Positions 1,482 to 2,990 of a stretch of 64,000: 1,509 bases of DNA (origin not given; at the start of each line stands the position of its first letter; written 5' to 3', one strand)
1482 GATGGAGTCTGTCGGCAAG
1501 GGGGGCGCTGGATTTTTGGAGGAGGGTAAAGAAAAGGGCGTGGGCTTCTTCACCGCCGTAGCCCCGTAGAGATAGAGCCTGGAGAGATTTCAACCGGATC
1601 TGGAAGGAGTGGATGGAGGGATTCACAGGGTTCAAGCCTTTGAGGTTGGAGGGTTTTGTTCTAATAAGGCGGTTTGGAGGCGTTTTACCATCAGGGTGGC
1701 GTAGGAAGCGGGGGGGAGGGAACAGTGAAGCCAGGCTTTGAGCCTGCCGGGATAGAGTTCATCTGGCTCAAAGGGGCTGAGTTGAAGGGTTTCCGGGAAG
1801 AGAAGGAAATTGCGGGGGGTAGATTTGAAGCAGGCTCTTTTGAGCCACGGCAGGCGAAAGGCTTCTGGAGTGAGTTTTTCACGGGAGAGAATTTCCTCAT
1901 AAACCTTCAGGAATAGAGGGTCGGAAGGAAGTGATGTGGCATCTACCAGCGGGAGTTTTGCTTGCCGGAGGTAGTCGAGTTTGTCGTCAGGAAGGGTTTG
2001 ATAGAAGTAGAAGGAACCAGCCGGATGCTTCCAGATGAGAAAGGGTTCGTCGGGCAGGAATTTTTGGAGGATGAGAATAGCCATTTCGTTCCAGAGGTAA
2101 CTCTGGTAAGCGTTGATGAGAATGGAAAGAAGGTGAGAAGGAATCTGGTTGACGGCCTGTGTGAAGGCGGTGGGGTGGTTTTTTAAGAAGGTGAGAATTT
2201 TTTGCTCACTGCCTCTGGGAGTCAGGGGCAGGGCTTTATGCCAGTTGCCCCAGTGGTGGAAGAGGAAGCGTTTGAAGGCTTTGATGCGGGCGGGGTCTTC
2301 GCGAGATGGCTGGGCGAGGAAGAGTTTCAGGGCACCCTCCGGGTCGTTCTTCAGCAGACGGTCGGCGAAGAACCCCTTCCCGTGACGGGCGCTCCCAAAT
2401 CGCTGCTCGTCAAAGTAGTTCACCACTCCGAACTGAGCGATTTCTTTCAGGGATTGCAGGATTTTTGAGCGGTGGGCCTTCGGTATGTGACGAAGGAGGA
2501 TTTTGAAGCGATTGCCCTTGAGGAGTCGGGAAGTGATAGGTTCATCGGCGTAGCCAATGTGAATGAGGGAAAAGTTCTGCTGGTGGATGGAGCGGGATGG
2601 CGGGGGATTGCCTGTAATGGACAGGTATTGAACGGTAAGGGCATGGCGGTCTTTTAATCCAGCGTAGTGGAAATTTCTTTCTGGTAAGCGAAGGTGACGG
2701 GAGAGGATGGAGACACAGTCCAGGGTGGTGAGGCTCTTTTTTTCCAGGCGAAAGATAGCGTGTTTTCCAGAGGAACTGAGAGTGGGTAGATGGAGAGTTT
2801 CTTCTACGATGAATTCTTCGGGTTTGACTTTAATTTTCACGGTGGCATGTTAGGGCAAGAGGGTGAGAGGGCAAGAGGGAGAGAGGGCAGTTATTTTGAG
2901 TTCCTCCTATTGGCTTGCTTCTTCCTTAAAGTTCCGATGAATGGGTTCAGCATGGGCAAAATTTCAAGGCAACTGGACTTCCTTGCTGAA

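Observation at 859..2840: TruD-family pseudouridine synthase translationally coupled to a Cas6 endoribonuclease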

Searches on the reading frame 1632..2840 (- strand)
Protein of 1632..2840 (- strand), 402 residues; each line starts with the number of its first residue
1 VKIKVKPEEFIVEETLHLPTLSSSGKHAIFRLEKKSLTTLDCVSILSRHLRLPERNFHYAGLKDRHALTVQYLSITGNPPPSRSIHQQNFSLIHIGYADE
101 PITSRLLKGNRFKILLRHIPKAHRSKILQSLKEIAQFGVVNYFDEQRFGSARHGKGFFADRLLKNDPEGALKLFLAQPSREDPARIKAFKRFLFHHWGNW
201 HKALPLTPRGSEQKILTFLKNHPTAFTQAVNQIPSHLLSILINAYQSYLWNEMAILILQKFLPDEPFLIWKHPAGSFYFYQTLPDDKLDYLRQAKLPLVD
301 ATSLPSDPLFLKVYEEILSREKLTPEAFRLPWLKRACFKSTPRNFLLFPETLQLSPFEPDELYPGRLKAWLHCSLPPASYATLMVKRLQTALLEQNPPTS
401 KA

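Call 3: search_protein_families(library=pfam, proteins=[window:1635-2840:-], max_evalue=0.1)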
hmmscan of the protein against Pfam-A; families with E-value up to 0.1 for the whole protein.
window:1635-2840:- (402 aa): 1 family
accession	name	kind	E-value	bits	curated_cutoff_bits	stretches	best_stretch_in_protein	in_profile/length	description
PF01142.23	TruD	-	4.1e-64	217.4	27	1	2-387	17-411/412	tRNA pseudouridine synthase D (TruD)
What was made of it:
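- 1632..2840 (-): truD, tRNA pseudouridine synthase D family, 402 aa, GTG start at 2840, TGA stop at 1634-1632. Pfam PF01142 at 217 bits (call 3).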

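Call 4: search_protein_families(library=ncbifam, proteins=[window:1635-2840:-], max_evalue=0.1)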
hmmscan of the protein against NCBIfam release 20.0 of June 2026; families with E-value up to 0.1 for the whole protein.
window:1635-2840:- (402 aa): 8 families
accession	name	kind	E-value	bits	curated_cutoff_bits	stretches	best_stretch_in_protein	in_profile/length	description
NF002160.0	PRK00984.2-5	equivalog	1.5e-81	274.5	428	1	1-390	3-390/395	tRNA pseudouridine(13) synthase TruD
NF002156.0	PRK00984.2-1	equivalog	6.8e-68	229.5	583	1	1-388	1-385/389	tRNA pseudouridine(13) synthase TruD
TIGR00094.1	tRNA_TruD_broad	equivalog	2.9e-48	165.2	172.2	1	2-386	22-405/413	tRNA pseudouridine(13) synthase TruD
NF002154.0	PRK00984.1-3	equivalog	3.9e-33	114.8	469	1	5-151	23-169/368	tRNA pseudouridine(13) synthase TruD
NF002153.0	PRK00984.1-2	equivalog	5.7e-28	97.4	413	1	2-150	20-169/353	tRNA pseudouridine(13) synthase TruD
NF002155.0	PRK00984.1-4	equivalog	2.3e-25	89.3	445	1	2-151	19-168/349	tRNA pseudouridine(13) synthase TruD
NF002158.0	PRK00984.2-3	equivalog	2.4e-23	83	654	1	4-263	28-307/449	tRNA pseudouridine(13) synthase TruD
NF047462.1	FUR_perox_PerRA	exception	0.088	13.3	200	0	110-144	41-75/142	peroxide-responsive transcriptional repressor PerRA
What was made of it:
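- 1632..2840 (-): NCBIfam TruD models at E 1e-81 but below their equivalog cutoffs (call 4).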

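Call 16: find_encoding_contigs(protein=window:1632-2840:-, flank=10000, max_places=3)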
Protein window:1632-2840:- (402 aa): no gene with exactly this product is on record in the collection.

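Call 20: find_homologous_proteins(query=window:1635-2840:-, max_evalue=1e-20)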
Query window:1635-2840:- (402 aa): 2169 proteins with E <= 1e-20 among 5822 candidates; the best 120 are listed.
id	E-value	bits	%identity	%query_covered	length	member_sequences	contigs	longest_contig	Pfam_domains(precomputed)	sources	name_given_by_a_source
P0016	3.0e-271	917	100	100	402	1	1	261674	PF01142.24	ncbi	-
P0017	4.1e-213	726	80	98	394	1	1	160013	PF01142.24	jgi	-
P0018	1.1e-99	352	44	97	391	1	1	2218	PF01142.24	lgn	-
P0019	2.4e-99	351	44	97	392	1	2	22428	PF01142.24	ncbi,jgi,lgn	ncbi:MAG: tRNA pseudouridine(13) synthase TruD [Candidatus Dadabacteria bacterium]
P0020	9.2e-96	339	43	97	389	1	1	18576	PF01142.24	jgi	-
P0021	1.5e-94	335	42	97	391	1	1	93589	PF01142.24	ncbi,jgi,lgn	jgi:tRNA pseudouridine13 synthase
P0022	1.6e-94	335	43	97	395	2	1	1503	PF01142.24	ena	-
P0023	1.1e-92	329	42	97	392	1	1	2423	PF01142.24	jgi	jgi:tRNA pseudouridine13 synthase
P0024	7.2e-92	327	42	97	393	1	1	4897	PF01142.24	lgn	-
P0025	2.3e-91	325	41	97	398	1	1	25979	PF01142.24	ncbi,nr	ncbi:MAG: tRNA pseudouridine(13) synthase TruD [Deltaproteobacteria bacterium]|nr:tRNA pseudouridine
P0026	3.4e-90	321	41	97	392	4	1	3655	PF01142.24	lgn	-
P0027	4.3e-90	321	42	97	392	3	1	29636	PF01142.24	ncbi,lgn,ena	-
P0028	9.9e-90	320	41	98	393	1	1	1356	PF01142.24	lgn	-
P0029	1.1e-89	319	41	97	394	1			PF01142.24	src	-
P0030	1.1e-89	319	42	97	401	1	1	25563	PF01142.24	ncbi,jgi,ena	-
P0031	1.4e-89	319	41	97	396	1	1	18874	PF01142.24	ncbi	-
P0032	1.9e-89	319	40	97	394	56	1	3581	PF01142.24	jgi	-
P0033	1.4e-88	316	40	97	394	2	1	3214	PF01142.24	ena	-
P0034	1.5e-88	316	40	97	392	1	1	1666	PF01142.24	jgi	jgi:tRNA pseudouridine13 synthase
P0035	3.8e-88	314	40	97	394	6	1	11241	PF01142.24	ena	-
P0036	8.1e-88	313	41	97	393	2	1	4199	PF01142.24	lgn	-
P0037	1.9e-87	312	41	97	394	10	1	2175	PF01142.24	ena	-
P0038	2.5e-87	312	40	97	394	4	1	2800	PF01142.24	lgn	-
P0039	1.3e-84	303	43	97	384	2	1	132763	PF01142.24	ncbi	-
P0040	1.3e-84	303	40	97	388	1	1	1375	PF01142.24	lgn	-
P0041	1.8e-83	299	41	97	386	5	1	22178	PF01142.24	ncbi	-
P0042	8.1e-83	297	39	97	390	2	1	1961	PF01142.24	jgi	jgi:tRNA pseudouridine13 synthase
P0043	1.7e-82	296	40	97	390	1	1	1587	PF01142.24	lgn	-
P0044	7.5e-82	294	39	96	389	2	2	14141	PF01142.24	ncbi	ncbi:MAG: tRNA pseudouridine(13) synthase TruD [Planctomycetota bacterium]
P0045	8.5e-82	293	42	97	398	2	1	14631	PF01142.24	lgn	-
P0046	1.3e-81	293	41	96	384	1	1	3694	PF01142.24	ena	-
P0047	1.6e-81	293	43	98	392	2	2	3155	PF01142.24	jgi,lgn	jgi:tRNA pseudouridine13 synthase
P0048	8.9e-81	290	40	97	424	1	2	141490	PF01142.24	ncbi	ncbi:MAG: tRNA pseudouridine(13) synthase TruD [Moorellales bacterium]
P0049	1.8e-80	289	41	99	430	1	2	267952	PF01142.24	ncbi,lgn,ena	-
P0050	5.7e-80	287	40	98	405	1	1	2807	PF01142.24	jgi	jgi:tRNA pseudouridine13 synthase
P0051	1.3e-79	286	39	97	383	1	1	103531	PF01142.24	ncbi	-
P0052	1.7e-79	286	40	97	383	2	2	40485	PF01142.24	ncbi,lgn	ncbi:MAG: tRNA pseudouridine(13) synthase TruD [candidate division WOR-3 bacterium]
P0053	2.0e-79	286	40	97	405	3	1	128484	PF01142.24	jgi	jgi:tRNA pseudouridine13 synthase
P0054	4.8e-79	284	42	97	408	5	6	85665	PF01142.24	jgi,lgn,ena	jgi:tRNA pseudouridine13 synthase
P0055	5.9e-79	284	39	97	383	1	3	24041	PF01142.24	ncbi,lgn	-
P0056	7.4e-79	284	40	97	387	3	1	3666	PF01142.24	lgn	-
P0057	1.1e-78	283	40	99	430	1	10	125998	PF01142.24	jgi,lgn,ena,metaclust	metaclust:\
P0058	1.5e-78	283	39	97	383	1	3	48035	PF01142.24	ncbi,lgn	-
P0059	2.8e-78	282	38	97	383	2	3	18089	PF01142.24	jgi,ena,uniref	uniref:tRNA pseudouridine(13) synthase TruD n=1 Tax=candidate division WOR-3 bacterium TaxID=2052148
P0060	3.8e-78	281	41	98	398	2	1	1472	PF01142.24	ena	-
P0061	8.0e-78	280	37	97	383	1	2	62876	PF01142.24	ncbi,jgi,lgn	-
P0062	1.1e-77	280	38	97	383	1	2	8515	PF01142.24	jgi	jgi:tRNA pseudouridine13 synthase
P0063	1.9e-77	279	40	97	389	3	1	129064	PF01142.24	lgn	-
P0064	2.1e-77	279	37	100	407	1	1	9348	PF01142.24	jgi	jgi:tRNA pseudouridine13 synthase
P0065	2.9e-77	278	40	96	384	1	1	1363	PF01142.24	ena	-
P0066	4.5e-77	278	39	97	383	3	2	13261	PF01142.24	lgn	-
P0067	5.0e-77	278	42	98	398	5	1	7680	PF01142.24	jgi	jgi:tRNA pseudouridine13 synthase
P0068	7.3e-77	277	42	98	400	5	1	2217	PF01142.24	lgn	-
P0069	1.6e-76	276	40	97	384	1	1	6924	PF01142.24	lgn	-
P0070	2.1e-76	276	41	97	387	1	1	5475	PF01142.24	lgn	-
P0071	2.1e-76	276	40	91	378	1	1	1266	PF01142.24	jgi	jgi:tRNA pseudouridine13 synthase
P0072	2.4e-76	275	40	97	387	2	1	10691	PF01142.24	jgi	jgi:tRNA pseudouridine13 synthase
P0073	2.6e-76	275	39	97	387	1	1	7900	PF01142.24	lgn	-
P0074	3.3e-76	275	40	97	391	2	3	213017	PF01142.24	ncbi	ncbi:MAG: tRNA pseudouridine(13) synthase TruD [Moorellaceae bacterium]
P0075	3.3e-76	275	40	98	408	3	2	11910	PF01142.24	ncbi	ncbi:MAG: tRNA pseudouridine(13) synthase TruD [candidate division WOR-3 bacterium]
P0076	3.5e-76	275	40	97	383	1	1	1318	PF01142.24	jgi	jgi:tRNA pseudouridine13 synthase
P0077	5.7e-76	274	36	98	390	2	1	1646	PF01142.24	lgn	-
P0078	6.3e-76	274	41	97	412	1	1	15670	PF01142.24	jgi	jgi:tRNA pseudouridine13 synthase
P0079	6.4e-76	274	39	97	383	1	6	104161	PF01142.24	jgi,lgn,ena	-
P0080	9.9e-76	273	39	99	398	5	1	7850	PF01142.24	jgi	jgi:tRNA pseudouridine13 synthase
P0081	1.2e-75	273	38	96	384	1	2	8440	PF01142.24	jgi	jgi:tRNA pseudouridine13 synthase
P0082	1.4e-75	273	38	97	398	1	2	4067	PF01142.24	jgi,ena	-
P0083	1.5e-75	273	38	97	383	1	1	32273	PF01142.24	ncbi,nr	ncbi:MAG: tRNA pseudouridine(13) synthase TruD [candidate division WOR-3 bacterium]|nr:tRNA pseudour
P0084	2.1e-75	272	40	97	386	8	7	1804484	PF01142.24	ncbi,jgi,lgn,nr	ncbi:MAG: tRNA pseudouridine(13) synthase TruD [candidate division WOR-3 bacterium]|jgi:tRNA pseudou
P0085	2.9e-75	272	39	97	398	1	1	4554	PF01142.24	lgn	-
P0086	3.0e-75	272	38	97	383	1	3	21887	PF01142.24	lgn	-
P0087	3.6e-75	272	38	97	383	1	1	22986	PF01142.24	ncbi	ncbi:MAG: tRNA pseudouridine(13) synthase TruD [bacterium]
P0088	3.9e-75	271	40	97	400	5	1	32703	PF01142.24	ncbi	ncbi:MAG: tRNA pseudouridine(13) synthase TruD [candidate division WOR-3 bacterium]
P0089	4.0e-75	271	40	97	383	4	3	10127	PF01142.24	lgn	-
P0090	4.0e-75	271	40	97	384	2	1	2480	PF01142.24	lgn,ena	-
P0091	6.1e-75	271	38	97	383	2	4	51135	PF01142.24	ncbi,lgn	ncbi:MAG: tRNA pseudouridine(13) synthase TruD [candidate division WOR-3 bacterium]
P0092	6.4e-75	271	39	96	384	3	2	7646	PF01142.24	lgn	-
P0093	7.5e-75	271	39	96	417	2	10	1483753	PF01142.24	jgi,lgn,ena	-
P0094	7.6e-75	270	38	97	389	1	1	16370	PF01142.24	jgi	jgi:tRNA pseudouridine13 synthase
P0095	8.6e-75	270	39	96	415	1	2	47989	PF01142.24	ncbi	-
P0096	8.6e-75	270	41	98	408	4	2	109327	PF01142.24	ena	-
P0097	9.4e-75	270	40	97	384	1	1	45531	PF01142.24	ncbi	ncbi:MAG: tRNA pseudouridine(13) synthase TruD [candidate division WOR-3 bacterium]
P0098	1.3e-74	270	39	97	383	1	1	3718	PF01142.24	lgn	-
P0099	1.3e-74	270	38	97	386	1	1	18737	PF01142.24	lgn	-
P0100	1.4e-74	270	39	98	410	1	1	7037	PF01142.24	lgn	-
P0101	1.5e-74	270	36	97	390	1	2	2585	PF01142.24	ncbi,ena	-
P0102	1.6e-74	269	36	97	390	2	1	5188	PF01142.24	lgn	-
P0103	1.6e-74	269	40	97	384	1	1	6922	PF01142.24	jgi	-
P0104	2.2e-74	269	39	97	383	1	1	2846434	PF01142.24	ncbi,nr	ncbi:MAG: tRNA pseudouridine(13) synthase TruD [candidate division WOR-3 bacterium]|nr:MAG: tRNA pse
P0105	2.3e-74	269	37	97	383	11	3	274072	PF01142.24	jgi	-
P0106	2.4e-74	269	40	97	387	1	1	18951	PF01142.24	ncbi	ncbi:MAG: tRNA pseudouridine(13) synthase TruD [bacterium]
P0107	2.7e-74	269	39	97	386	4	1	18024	PF01142.24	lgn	-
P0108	3.2e-74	268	39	97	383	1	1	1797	PF01142.24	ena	-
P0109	4.2e-74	268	38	97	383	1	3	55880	PF01142.24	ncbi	ncbi:MAG: tRNA pseudouridine(13) synthase TruD [candidate division WOR-3 bacterium]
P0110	6.0e-74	268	38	97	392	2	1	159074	PF01142.24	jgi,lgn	-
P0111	7.6e-74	267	40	97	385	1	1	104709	PF01142.24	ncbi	-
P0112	8.1e-74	267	38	97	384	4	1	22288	PF01142.24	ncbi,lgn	-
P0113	8.8e-74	267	38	99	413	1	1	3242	PF01142.24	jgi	jgi:tRNA pseudouridine13 synthase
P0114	1.0e-73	267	40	97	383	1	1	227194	PF01142.24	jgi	jgi:tRNA pseudouridine13 synthase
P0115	1.1e-73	267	37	97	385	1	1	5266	PF01142.24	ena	-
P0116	1.2e-73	267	39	97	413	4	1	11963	PF01142.24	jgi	jgi:tRNA pseudouridine13 synthase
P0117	1.2e-73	267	38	97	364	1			PF01142.24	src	-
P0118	1.4e-73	266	37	99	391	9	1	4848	PF01142.24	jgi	jgi:tRNA pseudouridine13 synthase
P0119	1.5e-73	266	37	99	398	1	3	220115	PF01142.24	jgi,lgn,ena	jgi:tRNA pseudouridine13 synthase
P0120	1.9e-73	266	38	97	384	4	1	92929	PF01142.24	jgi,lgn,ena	-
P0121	2.1e-73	266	36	100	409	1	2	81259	PF01142.24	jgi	jgi:tRNA pseudouridine13 synthase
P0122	2.2e-73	266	40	97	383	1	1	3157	PF01142.24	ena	-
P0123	2.2e-73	266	41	98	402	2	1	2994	PF01142.24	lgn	-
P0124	2.3e-73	266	38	97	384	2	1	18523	PF01142.24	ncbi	-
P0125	2.8e-73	265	37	97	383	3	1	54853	PF01142.24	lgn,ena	-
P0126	4.2e-73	265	39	97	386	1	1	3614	PF01142.24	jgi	jgi:tRNA pseudouridine13 synthase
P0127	5.7e-73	264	37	97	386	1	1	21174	PF01142.24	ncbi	ncbi:MAG: tRNA pseudouridine(13) synthase TruD [bacterium]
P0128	5.7e-73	264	37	97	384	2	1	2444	PF01142.24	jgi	jgi:tRNA pseudouridine13 synthase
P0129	6.3e-73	264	41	97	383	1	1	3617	PF01142.24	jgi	jgi:tRNA pseudouridine13 synthase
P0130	6.5e-73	264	39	97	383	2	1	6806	PF01142.24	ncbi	-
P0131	7.0e-73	264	40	97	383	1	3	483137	PF01142.24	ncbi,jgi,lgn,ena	ncbi:MAG TPA: tRNA pseudouridine(13) synthase TruD [bacterium]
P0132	7.0e-73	264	40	97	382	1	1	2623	PF01142.24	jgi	jgi:tRNA pseudouridine13 synthase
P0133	7.4e-73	264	38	97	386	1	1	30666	PF01142.24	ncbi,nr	ncbi:MAG: tRNA pseudouridine13 synthase [Clostridia bacterium]|nr:tRNA pseudouridine13 synthase [Clo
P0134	8.2e-73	264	39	97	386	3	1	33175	PF01142.24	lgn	-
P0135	8.6e-73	264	35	97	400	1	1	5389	PF01142.24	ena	-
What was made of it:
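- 1632..2840 (-): More than 2000 homologues annotated as TruD (call 20).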

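Call 21: find_encoding_contigs(protein=P0017, flank=10000, max_places=3)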
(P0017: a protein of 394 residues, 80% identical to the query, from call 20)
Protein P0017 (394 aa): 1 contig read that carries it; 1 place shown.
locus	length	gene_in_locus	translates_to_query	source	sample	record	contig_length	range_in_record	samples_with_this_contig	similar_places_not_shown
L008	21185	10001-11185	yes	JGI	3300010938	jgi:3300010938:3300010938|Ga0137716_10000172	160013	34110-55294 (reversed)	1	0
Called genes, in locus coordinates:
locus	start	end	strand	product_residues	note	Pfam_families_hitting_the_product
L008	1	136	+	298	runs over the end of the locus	PF04055:Radical_SAM, PF06463:Mob_synth_C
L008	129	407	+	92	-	PF02597:ThiS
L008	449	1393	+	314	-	PF01967:MoaC, PF00994:MoCF_biosynth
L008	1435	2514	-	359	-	PF04055:Radical_SAM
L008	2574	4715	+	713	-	PF02629:CoA_binding, PF13380:CoA_binding_2, PF13607:Succ_CoA_lig, PF19045:Ligase_CoA_2, PF13549:ATP-grasp_5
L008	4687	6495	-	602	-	PF13522:GATase_6, PF13537:GATase_7, PF00733:Asn_synthase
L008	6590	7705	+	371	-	PF13439:Glyco_transf_4, PF13579:Glyco_trans_4_4, PF20706:GT4-conflict (weak), PF00534:Glycos_transf_1, PF13692:Glyco_trans_1_4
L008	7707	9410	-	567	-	PF00501:AMP-binding, PF13193:AMP-binding_C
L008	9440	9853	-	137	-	PF01894:YjbQ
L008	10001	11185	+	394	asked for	PF01142:TruD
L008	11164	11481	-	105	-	-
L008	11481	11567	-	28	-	-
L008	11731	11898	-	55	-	-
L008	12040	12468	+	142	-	PF18765:Polbeta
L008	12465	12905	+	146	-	PF01934:HepT-like, PF20797:HepT-like_2 (faint)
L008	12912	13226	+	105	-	-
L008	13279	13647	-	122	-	PF05635:23S_rRNA_IVP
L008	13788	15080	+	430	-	PF00291:PALP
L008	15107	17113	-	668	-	PF02390:Methyltransf_4, PF13649:Methyltransf_25 (weak), PF00730:HhH-GPD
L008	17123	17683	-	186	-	-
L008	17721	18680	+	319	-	PF00072:Response_reg, PF00990:GGDEF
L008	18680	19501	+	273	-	-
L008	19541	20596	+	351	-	PF00180:Iso_dh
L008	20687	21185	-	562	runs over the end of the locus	-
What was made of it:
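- On Cas6 endoribonuclease (TIGR01877 / PF10040): L008 shows none within 9 kb (call 21).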

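Call 22: find_encoding_contigs(protein=P0016, flank=10000, max_places=3)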
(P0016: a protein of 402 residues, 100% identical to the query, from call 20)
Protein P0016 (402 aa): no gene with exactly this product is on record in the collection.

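Call 31: find_related_loci(query=A2, collection=genome_contigs, flank=6000)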
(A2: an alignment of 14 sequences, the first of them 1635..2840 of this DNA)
Query A2 (402 aa) in genome_contigs; peptide patterns used: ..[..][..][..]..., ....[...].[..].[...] (x = any residue, [..] = any of these).
600 stretches matched a pattern (row limit reached: there are more); 587 encode a relative of the query (tblastn E <= 1e-3); the best 80 are kept; 80 distinct loci.
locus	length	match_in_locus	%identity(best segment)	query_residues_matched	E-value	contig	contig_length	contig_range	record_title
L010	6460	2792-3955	36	1-388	1e-78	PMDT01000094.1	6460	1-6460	MAG: Spirochaetaceae bacterium isolate fen_1365 73.20120700_E2X.184_contig_104500, whole genome shotgun sequence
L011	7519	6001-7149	38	1-388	2e-77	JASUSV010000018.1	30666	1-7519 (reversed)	MAG: Clostridia bacterium isolate DJKA97_NP-J24_bin.48 scaffold_397, whole genome shotgun sequence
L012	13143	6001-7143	36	1-388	3e-74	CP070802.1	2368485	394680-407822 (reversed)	MAG: candidate division WOR-3 bacterium isolate bin1351 chromosome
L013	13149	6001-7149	38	1-388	2e-74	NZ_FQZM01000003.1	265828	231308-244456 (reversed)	Desulfofundulus thermosubterraneus DSM 16057, whole genome shotgun sequence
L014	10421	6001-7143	39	1-388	1e-73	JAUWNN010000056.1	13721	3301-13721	MAG: candidate division WOR-3 bacterium isolate CSMAG_2425 CSMAG_2425_k141_244321_length_13721_cov_6.0000, whole genome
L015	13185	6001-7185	35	1-390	4e-73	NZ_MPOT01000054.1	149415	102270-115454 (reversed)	MAG: Tepidanaerobacter sp. EBM-38 k99_3708, whole genome shotgun sequence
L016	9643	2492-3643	34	1-391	1e-72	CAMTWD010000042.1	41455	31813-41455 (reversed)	MAG: uncultured Nitrospirae bacterium isolate G04_MAG_00028 genome assembly, contig: G04_MAG_00028_000000000080, whole g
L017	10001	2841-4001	35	1-390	2e-72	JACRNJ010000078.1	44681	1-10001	MAG: Deltaproteobacteria bacterium isolate NC_groundwater_1932_Pr3_S-0.2um_42_6 scaffold_698528, whole genome shotgun se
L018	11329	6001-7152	33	1-388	6e-71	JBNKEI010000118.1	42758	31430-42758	MAG: Myxococcales bacterium isolate F1.bin.15.orig k141_991798, whole genome shotgun sequence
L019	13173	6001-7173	35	1-392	1e-70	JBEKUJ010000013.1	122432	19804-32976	MAG: Spirochaetia bacterium isolate SPRUCE 579 SPRUCE_579_13, whole genome shotgun sequence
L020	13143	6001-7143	37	1-388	2e-70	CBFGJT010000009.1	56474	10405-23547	MAG: candidate division WOR-3 bacterium isolate QZM1.Bin.120.optimized.1 genome assembly, contig: NODE_9_length_56474_co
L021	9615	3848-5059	35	1-389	1e-70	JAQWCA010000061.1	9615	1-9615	MAG: Tepidanaerobacteraceae bacterium isolate STF2_232 NODE_21935_length_9615_cov_3.025717_Sandtown_F2, whole genome sho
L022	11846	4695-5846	38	1-386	3e-70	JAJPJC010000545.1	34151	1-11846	MAG: Isosphaeraceae bacterium isolate Centralia_MAG_412 k107_26603826, whole genome shotgun sequence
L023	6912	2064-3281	35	1-392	2e-69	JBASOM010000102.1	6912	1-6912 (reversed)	MAG: Tepidanaerobacteraceae bacterium isolate MFD13476_ilm_asm_bin3 k127_43907, whole genome shotgun sequence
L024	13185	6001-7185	34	1-391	2e-68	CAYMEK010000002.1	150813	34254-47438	MAG TPA_asm: uncultured Spirochaetaceae bacterium isolate SRP323688_co1_278 genome assembly, contig: NODE_196_length_150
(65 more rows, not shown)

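Call 39: search_protein_families(library=padloc, proteins=[window:1635-2840:-], max_evalue=1)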
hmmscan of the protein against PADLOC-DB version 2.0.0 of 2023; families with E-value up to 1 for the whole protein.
window:1635-2840:- (402 aa): 1 family
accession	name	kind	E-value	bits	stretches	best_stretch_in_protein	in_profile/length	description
PDLC00400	SduA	-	0.002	15.6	1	212-269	85-142/308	DUF4263 domain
